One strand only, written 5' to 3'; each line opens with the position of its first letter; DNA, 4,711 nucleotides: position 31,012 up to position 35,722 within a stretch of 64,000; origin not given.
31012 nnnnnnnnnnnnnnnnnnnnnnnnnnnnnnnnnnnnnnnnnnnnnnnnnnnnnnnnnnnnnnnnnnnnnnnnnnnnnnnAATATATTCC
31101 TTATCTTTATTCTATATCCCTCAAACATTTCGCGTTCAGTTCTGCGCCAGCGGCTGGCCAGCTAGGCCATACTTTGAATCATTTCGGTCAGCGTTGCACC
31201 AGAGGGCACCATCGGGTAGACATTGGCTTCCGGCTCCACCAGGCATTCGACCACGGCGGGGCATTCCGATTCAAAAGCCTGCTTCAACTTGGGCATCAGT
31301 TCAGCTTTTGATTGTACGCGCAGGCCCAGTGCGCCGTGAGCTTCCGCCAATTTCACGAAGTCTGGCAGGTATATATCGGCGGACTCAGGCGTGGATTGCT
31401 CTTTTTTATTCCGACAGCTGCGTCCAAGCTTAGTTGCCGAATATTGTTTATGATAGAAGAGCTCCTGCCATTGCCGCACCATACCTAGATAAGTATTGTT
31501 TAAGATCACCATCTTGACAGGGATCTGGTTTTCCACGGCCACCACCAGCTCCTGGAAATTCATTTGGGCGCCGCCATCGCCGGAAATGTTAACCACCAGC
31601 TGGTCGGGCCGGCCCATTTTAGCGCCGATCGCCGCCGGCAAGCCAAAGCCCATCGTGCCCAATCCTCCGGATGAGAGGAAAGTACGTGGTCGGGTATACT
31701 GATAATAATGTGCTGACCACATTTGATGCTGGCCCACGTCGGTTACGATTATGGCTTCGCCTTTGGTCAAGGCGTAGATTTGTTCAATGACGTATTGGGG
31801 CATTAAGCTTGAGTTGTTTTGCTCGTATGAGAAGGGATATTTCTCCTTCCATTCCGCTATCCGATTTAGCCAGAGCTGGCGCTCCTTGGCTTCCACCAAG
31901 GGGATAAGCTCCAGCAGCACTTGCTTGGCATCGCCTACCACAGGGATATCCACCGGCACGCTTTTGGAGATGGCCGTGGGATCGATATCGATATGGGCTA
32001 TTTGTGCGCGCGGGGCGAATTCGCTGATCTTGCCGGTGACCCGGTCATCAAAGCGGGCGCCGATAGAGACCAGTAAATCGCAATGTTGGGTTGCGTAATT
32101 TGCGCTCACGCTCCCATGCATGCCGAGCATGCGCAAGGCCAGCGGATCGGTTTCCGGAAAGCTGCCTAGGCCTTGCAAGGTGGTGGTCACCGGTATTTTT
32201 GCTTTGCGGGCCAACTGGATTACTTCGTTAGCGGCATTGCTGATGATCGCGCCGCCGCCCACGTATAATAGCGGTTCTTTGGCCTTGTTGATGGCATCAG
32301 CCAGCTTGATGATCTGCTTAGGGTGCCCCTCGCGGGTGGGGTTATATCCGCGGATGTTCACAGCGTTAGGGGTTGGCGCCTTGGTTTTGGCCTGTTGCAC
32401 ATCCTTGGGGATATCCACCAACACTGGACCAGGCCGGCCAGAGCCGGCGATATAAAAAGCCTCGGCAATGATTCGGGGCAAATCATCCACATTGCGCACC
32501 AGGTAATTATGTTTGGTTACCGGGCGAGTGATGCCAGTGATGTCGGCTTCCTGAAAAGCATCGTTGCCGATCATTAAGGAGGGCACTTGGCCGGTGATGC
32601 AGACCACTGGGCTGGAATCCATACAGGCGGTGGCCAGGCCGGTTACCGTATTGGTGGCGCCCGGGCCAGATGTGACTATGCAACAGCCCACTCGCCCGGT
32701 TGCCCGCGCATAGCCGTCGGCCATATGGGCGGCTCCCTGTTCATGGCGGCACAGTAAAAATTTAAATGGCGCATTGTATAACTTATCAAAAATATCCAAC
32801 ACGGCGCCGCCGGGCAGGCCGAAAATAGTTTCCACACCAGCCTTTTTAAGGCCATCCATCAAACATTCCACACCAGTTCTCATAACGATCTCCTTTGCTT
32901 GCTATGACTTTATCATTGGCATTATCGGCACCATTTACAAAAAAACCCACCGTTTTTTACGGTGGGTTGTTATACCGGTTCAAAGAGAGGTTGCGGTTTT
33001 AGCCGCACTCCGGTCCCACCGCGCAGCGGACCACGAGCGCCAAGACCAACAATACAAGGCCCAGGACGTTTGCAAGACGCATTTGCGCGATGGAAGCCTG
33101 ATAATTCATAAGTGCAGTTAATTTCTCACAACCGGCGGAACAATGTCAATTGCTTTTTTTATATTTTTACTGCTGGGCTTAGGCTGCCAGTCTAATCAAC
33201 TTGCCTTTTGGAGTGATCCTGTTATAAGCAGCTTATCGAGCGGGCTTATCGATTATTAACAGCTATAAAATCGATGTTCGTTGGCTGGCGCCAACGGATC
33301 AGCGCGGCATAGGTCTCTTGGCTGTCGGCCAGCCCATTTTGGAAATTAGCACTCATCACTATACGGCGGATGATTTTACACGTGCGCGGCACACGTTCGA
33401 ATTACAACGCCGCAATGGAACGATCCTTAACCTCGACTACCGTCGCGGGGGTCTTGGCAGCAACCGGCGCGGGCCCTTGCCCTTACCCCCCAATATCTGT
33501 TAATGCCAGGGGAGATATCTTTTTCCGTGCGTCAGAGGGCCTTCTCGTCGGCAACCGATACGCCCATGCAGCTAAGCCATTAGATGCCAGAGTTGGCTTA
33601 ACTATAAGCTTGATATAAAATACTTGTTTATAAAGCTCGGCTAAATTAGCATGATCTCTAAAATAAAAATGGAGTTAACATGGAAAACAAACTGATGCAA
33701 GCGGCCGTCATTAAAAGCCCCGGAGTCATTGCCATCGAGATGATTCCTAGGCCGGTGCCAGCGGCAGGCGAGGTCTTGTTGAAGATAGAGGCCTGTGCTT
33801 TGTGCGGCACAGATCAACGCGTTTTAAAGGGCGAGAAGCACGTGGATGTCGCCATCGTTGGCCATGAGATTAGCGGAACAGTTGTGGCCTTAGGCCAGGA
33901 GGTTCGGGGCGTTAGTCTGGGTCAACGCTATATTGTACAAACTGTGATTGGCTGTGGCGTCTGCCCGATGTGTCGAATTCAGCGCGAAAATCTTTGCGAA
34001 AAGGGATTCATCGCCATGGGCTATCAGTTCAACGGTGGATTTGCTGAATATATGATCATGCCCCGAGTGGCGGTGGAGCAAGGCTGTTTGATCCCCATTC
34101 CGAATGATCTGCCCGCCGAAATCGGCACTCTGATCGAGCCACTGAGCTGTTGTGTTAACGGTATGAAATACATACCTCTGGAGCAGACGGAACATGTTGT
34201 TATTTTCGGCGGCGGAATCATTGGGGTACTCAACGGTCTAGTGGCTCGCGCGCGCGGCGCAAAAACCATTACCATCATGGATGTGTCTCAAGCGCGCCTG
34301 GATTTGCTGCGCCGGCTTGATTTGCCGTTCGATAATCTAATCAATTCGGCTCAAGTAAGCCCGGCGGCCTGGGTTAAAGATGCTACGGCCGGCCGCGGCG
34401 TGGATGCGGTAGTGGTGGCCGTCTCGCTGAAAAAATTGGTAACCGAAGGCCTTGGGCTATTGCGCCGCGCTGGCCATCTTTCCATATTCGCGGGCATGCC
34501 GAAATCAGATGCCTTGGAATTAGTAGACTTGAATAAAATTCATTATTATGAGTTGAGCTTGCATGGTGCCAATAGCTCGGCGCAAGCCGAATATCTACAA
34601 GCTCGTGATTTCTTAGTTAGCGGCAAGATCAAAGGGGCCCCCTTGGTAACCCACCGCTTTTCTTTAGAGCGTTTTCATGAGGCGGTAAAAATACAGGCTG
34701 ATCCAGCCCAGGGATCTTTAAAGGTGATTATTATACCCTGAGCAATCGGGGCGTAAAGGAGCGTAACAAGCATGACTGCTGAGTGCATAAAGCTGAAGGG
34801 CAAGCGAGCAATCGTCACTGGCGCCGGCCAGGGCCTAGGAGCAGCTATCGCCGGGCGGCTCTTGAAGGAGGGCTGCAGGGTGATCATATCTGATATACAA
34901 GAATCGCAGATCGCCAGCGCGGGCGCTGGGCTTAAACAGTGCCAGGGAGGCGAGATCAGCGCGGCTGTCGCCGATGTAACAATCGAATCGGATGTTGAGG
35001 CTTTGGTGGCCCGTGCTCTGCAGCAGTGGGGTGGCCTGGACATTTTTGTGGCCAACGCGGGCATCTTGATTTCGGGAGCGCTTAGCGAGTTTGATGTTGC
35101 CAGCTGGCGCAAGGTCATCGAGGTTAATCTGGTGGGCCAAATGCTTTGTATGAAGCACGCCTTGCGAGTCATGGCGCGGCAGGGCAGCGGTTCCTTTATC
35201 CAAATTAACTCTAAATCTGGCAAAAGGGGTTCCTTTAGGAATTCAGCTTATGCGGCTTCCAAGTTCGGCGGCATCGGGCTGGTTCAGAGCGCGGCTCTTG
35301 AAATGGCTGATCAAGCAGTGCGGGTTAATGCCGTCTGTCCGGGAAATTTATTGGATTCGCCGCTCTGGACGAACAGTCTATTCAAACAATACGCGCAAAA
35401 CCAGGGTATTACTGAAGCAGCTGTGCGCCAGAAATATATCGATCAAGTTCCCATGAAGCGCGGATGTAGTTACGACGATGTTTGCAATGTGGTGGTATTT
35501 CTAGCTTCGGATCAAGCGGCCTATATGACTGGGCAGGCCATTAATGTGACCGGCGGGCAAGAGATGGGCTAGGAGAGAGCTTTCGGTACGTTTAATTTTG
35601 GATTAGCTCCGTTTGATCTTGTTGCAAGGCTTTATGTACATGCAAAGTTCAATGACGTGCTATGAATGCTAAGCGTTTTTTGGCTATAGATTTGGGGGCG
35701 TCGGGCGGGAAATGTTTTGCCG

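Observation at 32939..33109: Classical-looking transcription attenuator: Val/Leu-rich leader peptide plus terminator upstream of ilvB-ilvN-leuA-aroE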

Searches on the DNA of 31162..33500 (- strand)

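Call 3: search_rna_families(source=window, start=32700, end=33500, threshold=evalue, max_evalue=10, show_alignments=3)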
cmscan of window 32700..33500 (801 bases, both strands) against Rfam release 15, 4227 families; matches with E-value up to 10: 2.
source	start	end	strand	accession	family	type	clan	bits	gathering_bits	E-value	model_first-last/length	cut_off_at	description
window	32884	32973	+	RF02631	Hrs13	Gene; sRNA;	-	20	52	0.025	1-82/82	no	Hfq-regulated sRNA 13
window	32944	33006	+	RF01770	rimP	Cis-reg; leader;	-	16.3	47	8.3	34-95/102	no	Gammaprotebacteria rimP leader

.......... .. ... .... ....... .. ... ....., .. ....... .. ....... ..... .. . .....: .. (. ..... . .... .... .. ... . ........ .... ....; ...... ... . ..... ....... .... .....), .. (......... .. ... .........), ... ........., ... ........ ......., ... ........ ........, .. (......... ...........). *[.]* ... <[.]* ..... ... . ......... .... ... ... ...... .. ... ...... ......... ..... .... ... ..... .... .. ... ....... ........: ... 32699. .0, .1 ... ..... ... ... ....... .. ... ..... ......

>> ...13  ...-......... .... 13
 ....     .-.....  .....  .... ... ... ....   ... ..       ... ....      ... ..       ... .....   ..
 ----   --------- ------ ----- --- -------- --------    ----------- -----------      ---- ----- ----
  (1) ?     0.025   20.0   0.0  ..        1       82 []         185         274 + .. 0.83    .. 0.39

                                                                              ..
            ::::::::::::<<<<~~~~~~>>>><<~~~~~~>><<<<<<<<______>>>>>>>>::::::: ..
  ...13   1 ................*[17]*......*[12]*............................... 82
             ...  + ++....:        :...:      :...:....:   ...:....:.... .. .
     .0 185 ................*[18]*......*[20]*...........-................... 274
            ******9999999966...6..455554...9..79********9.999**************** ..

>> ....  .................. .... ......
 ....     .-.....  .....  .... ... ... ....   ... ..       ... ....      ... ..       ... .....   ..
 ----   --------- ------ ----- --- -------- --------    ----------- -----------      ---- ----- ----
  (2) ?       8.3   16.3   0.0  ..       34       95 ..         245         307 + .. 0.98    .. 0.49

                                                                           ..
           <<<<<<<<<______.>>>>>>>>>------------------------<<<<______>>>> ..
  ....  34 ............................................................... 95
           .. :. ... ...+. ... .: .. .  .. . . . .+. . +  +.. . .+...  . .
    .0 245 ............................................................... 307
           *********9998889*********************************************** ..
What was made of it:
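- On Described RNA leader families in Rfam 15 (for example Leu/Thr/His/Trp leaders, ilvB-associated motifs, T-box): The only hits near the site are a terminator-only resemblance to Hrs13 (20 bits against a gathering score of 52) and to the rimP leader (16 against 47), both on the opposite strand (call 3).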

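Call 46: search_rna_families(sources=[L164, L166, L168, L171, L172, L174, L002], threshold=gathering)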
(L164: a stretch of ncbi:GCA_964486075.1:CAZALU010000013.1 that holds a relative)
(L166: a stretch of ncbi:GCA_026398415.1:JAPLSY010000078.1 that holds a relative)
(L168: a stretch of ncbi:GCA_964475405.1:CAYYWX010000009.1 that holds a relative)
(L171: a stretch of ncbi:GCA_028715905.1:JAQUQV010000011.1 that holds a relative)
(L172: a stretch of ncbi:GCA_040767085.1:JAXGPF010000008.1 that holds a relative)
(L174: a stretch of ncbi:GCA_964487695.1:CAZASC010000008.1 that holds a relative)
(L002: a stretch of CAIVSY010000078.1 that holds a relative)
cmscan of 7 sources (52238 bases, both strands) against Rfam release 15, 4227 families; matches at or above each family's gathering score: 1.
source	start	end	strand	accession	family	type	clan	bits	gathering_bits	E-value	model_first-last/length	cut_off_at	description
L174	2204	2558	-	RF00023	tmRNA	Gene;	CL00001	163.4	47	9.9e-65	1-374/374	no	transfer-messenger RNA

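Call 56: build_rna_model(alignment_id=A3, structure=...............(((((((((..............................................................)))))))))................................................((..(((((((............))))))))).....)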
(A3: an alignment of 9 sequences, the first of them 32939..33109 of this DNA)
Model R1 built from alignment A3 (9 sequences, 180 columns); structure: as given.
model positions 168; base pairs 18; branch points 1; effective number of sequences 4.1; information 0.59 bits per position. Calibrated on 0.2 Mb of random sequence (short: E-values are rough).
structure used (alignment columns):
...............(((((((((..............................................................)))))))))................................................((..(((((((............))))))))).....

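Call 57: search_with_rna_model(model_id=R1, sources=[window, L001, L002, L003, L004, L005, L006, L007, L008, L009, L010, L011, L012, L013, L014, L015, L016, L017, L018, L019, L020, L021, L022, L023, L024, L025, L026, L027, L028, L029, L030, L031, L032, L033, L034, L035, L036, L037, L038, L039, L040, L081, L082, L083, L084, L085, L086, L087, L088, L089, L090, L091, L092, L093, L094, L095, L096, L097, L098, L099, L100, L137, L139, L141, L164, L166, L167, L168, L169, L170, L171, L172, L173, L174, L175], max_evalue=1, make_alignment=true)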
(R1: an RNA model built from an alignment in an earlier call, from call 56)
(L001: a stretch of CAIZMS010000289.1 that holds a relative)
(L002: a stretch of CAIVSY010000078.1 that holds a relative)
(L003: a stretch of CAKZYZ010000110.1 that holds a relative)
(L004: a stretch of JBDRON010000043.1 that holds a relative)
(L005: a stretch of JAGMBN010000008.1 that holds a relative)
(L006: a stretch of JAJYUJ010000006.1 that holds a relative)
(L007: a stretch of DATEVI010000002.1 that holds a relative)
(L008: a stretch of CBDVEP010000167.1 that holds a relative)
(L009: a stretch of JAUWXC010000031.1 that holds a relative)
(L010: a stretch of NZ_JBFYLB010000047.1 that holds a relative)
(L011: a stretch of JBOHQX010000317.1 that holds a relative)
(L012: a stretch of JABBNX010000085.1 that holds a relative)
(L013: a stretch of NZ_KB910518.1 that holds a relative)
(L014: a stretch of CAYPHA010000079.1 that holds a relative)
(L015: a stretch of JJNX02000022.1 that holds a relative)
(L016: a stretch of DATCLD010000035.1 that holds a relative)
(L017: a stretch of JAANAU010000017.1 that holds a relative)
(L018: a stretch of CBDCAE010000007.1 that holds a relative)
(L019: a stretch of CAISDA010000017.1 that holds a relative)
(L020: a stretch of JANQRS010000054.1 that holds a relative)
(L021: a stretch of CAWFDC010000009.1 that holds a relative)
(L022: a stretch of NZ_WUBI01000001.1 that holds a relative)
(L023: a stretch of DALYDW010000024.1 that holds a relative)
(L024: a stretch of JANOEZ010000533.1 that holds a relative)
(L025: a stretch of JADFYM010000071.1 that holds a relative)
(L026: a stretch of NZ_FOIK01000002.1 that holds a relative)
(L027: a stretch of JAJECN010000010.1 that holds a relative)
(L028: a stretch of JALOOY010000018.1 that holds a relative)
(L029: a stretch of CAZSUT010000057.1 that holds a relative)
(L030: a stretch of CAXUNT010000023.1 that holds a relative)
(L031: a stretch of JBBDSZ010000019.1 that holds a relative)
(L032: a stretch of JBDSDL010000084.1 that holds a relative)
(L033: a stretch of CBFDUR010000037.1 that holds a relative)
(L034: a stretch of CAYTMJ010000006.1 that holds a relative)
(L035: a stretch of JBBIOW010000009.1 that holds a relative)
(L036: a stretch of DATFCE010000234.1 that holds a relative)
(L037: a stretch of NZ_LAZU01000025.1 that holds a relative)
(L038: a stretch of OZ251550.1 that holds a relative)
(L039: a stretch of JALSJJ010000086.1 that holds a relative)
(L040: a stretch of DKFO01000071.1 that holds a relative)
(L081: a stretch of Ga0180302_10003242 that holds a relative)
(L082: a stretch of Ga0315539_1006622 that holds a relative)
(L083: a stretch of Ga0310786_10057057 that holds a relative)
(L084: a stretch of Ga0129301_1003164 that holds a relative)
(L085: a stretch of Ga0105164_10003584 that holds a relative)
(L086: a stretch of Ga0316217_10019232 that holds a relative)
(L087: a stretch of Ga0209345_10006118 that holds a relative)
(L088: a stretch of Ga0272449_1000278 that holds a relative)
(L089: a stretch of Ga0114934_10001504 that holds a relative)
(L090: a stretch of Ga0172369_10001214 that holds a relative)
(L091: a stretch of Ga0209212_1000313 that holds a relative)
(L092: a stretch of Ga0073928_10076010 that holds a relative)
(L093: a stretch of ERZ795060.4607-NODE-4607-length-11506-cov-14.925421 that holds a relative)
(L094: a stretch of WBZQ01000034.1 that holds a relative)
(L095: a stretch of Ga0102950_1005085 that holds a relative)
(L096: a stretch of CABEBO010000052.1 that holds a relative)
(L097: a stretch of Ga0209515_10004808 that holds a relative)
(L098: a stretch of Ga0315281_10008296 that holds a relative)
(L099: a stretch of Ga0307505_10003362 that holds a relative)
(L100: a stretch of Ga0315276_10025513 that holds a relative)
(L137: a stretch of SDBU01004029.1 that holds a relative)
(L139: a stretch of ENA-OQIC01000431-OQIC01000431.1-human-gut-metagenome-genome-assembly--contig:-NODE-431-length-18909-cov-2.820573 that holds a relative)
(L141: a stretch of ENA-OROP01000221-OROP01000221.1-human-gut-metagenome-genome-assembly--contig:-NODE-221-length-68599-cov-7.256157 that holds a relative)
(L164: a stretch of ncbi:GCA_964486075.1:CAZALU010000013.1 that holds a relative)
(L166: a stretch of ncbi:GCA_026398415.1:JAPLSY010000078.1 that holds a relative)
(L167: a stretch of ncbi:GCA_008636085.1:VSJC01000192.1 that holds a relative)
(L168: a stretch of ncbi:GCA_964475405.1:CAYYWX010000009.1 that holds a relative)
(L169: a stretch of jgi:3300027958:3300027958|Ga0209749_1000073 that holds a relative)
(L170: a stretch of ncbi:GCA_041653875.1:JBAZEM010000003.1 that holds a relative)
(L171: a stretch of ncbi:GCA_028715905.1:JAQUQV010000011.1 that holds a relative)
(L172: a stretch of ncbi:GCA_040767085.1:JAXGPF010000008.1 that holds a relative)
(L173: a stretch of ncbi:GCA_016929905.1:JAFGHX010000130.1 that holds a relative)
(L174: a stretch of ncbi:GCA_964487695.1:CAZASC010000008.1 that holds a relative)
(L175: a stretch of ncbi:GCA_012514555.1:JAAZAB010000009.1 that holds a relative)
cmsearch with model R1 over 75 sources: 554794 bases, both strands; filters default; matches with E-value up to 1: 21.
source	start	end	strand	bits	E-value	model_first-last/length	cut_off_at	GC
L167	761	928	+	157.8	2.8e-39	1-168/168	no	0.54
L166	2723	2890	+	155.8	9.5e-39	1-168/168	no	0.55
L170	2527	2694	+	148.4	8.7e-37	1-168/168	no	0.55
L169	2791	2956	+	138.4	3.8e-34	1-168/168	no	0.51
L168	2781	2944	+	136.2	1.5e-33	1-168/168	no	0.51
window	32940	33109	-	129.2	1e-31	1-168/168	no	0.53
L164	2764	2933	+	126.9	4.1e-31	1-168/168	no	0.57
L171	979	1141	+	125.3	1.1e-30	1-168/168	no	0.56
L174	2786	2960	+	115.6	4e-28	1-168/168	no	0.49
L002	2780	2955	+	52.5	2.1e-11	1-168/168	no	0.56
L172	2796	2972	+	46.3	9.5e-10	1-168/168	no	0.63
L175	297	444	+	31.9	6.2e-06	1-168/168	no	0.57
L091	2528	2653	-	18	0.029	1-168/168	no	0.56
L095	771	920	-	16.9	0.058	1-168/168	no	0.35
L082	2074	2141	+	16.3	0.081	1-168/168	no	0.54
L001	1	15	+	14.9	0.19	154-168/168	5'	0.47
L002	2923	3023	-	13.4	0.47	1-168/168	no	0.48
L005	2640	2724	+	13.4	0.49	1-168/168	no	0.47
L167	899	925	-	13.1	0.56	138-164/168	no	0.48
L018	3066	3137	-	12.4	0.89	20-88/168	no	0.65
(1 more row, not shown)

Alignment A4: 21 matches aligned to the model, 267 columns, each read 5' to 3' on its own strand. Consensus structure (alignment columns), stored with it:
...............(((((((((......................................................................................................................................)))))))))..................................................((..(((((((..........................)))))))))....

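Call 58: search_with_rna_model(model_id=R1, sources=[window, L002, L164, L166, L167, L168, L169, L170, L171, L172, L174, L175], max_evalue=0.0001, make_alignment=true, show_alignments=0)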
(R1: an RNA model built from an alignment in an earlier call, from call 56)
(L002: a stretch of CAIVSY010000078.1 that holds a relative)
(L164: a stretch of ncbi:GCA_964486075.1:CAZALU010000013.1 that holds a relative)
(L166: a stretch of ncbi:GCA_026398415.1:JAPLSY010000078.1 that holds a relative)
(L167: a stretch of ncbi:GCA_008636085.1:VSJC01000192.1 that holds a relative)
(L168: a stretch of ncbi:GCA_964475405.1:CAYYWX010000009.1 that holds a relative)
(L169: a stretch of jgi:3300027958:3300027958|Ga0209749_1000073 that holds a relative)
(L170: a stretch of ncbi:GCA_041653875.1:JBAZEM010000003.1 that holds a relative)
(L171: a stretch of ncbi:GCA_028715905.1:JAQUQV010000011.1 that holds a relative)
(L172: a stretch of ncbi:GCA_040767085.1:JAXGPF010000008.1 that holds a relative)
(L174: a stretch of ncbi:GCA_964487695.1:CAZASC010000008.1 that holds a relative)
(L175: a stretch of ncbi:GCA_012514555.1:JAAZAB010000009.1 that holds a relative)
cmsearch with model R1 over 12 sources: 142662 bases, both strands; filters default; matches with E-value up to 0.0001: 12.
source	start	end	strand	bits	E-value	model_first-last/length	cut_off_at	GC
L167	761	928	+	157.8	7.3e-40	1-168/168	no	0.54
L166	2723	2890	+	155.8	2.4e-39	1-168/168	no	0.55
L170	2527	2694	+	148.4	2.2e-37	1-168/168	no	0.55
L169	2791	2956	+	138.4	9.9e-35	1-168/168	no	0.51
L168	2781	2944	+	136.2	3.8e-34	1-168/168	no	0.51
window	32940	33109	-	129.2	2.6e-32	1-168/168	no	0.53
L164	2764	2933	+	126.9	1.1e-31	1-168/168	no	0.57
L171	979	1141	+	125.3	2.9e-31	1-168/168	no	0.56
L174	2786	2960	+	115.6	1e-28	1-168/168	no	0.49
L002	2780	2955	+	52.5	5.4e-12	1-168/168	no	0.56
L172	2796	2972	+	46.3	2.4e-10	1-168/168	no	0.63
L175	297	444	+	31.9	1.6e-06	1-168/168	no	0.57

Alignment A5: 12 matches aligned to the model, 251 columns, each read 5' to 3' on its own strand. Consensus structure (alignment columns), stored with it:
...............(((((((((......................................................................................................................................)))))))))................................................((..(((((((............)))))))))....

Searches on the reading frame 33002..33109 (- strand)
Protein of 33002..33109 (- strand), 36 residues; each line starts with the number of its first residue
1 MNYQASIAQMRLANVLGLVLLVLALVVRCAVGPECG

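Call 69: search_protein_families(library=pfam, max_evalue=10, proteins=[window:33002-33109:-])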
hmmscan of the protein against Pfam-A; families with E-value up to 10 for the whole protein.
seq(36 aa): 0 families

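Call 70: search_protein_families(library=ncbifam, max_evalue=10, proteins=[window:33002-33109:-])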
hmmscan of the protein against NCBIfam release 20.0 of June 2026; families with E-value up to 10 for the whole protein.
seq(36 aa): 0 families
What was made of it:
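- No Pfam or NCBIfam family matches (calls 69, 70).
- Tried and rejected: (5) Membership of the enterobacterial leader-peptide families: rejected, no Pfam or NCBIfam hits (calls 69, 70).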

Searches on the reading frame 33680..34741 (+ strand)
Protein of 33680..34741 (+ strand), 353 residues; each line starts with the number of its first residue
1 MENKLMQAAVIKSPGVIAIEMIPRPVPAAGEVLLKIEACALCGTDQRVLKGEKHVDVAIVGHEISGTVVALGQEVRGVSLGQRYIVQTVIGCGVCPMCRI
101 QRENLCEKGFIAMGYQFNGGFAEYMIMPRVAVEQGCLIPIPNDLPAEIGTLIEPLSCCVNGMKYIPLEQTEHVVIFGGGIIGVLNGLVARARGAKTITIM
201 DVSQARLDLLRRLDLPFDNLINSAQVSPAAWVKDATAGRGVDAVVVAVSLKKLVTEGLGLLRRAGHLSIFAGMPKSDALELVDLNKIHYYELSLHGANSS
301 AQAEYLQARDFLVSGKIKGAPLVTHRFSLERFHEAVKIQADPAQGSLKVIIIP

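Call 6: search_protein_families(library=pfam, proteins=[window:33680-34741:+])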
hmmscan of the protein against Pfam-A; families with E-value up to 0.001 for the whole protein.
window:33680-34741:+ (353 aa): 3 families
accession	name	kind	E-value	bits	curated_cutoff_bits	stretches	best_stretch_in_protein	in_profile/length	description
PF08240.17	ADH_N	-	1.9e-22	79.9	23.5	1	29-130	2-97/104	Alcohol dehydrogenase GroES-like domain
PF00107.32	ADH_zinc_N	-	3.4e-16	59.8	31.8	1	181-312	2-127/129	Zinc-binding dehydrogenase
PF13602.12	ADH_zinc_N_2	-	4.7e-05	24.8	27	1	218-337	4-121/134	Zinc-binding dehydrogenase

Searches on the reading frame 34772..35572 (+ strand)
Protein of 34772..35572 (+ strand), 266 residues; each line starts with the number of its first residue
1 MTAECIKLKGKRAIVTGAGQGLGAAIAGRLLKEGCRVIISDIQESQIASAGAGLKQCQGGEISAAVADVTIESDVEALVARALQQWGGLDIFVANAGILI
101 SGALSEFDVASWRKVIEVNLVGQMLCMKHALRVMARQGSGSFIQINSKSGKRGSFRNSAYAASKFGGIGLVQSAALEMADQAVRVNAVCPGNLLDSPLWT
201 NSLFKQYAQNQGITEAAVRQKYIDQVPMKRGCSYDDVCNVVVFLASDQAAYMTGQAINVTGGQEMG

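Call 6: search_protein_families(library=pfam, proteins=[window:34772-35572:+])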
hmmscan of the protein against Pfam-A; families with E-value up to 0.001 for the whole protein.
window:34772-35572:+ (266 aa): 3 families
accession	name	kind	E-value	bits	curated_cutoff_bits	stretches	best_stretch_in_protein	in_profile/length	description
PF00106.31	adh_short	-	2.3e-53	181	26.6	1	11-197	1-185/195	short chain dehydrogenase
PF13561.12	adh_short_C2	-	1.6e-51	175.6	27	1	17-262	1-234/236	Enoyl-(Acyl carrier protein) reductase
PF08659.16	KR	-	6.4e-09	36.4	22.6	1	14-163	4-152/180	KR domain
